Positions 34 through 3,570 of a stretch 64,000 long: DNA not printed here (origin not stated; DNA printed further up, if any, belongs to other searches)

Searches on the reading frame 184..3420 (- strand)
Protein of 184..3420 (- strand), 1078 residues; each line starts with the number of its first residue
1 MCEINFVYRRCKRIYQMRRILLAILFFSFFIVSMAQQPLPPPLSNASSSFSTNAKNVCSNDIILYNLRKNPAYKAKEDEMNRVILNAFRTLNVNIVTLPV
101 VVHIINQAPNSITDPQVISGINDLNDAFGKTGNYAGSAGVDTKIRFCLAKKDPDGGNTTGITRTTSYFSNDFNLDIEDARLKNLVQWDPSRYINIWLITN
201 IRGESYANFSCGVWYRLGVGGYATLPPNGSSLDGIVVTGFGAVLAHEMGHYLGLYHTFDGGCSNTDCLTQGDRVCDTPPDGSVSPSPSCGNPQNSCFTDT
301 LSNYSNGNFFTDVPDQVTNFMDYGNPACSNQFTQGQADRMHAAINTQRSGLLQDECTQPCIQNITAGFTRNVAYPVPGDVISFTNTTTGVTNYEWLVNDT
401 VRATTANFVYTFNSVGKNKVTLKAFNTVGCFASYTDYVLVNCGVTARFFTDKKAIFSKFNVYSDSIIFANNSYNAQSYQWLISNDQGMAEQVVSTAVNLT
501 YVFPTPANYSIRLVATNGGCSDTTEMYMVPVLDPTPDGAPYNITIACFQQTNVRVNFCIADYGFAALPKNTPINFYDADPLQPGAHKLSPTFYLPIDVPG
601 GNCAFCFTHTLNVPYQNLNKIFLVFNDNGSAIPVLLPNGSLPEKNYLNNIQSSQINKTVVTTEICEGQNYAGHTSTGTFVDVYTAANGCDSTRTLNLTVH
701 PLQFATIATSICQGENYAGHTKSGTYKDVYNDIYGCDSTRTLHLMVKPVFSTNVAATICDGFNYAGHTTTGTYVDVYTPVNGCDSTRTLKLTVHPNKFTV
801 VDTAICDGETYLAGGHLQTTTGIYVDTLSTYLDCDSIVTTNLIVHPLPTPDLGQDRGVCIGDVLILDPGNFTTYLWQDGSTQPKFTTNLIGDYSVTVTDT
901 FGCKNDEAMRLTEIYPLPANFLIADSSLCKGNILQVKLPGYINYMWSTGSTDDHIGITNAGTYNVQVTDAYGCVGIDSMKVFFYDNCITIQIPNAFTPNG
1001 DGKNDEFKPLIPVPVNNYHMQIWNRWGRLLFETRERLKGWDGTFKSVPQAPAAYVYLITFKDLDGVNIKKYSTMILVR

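Call 5: search_protein_families(library=pfam, proteins=[window:184-3420:-], max_evalue=0.01)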
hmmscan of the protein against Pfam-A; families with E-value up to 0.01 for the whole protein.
window:184-3420:- (1078 aa): 8 families
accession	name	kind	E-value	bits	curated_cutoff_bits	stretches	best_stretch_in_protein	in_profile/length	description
PF05572.19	Peptidase_M43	-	4.7e-20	72.5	23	1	186-344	11-151/152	Pregnancy-associated plasma protein-A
PF13585.12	CHU_C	-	2e-14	53.9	27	1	990-1062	1-74/86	CHU_C Type IX secretion signal domain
PF16820.11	PKD_3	-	2.3e-06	27.8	26.3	0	472-517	30-68/68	PKD-like domain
PF18911.6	PKD_4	-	3.7e-06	27.3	27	1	379-437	23-82/85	PKD domain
PF13583.11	Reprolysin_4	-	0.00046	20.4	22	1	163-266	62-161/203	Metallo-peptidase family M12B Reprolysin-like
PF13688.12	Reprolysin_5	-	0.00059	20.6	27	1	242-267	143-168/196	Metallo-peptidase family M12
PF00801.26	PKD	-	0.0032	17.9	23.5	0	377-429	13-70/80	PKD domain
PF13574.12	Reprolysin_2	-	0.0074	16.6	27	0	242-276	127-163/195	Metallo-peptidase family M12B Reprolysin-like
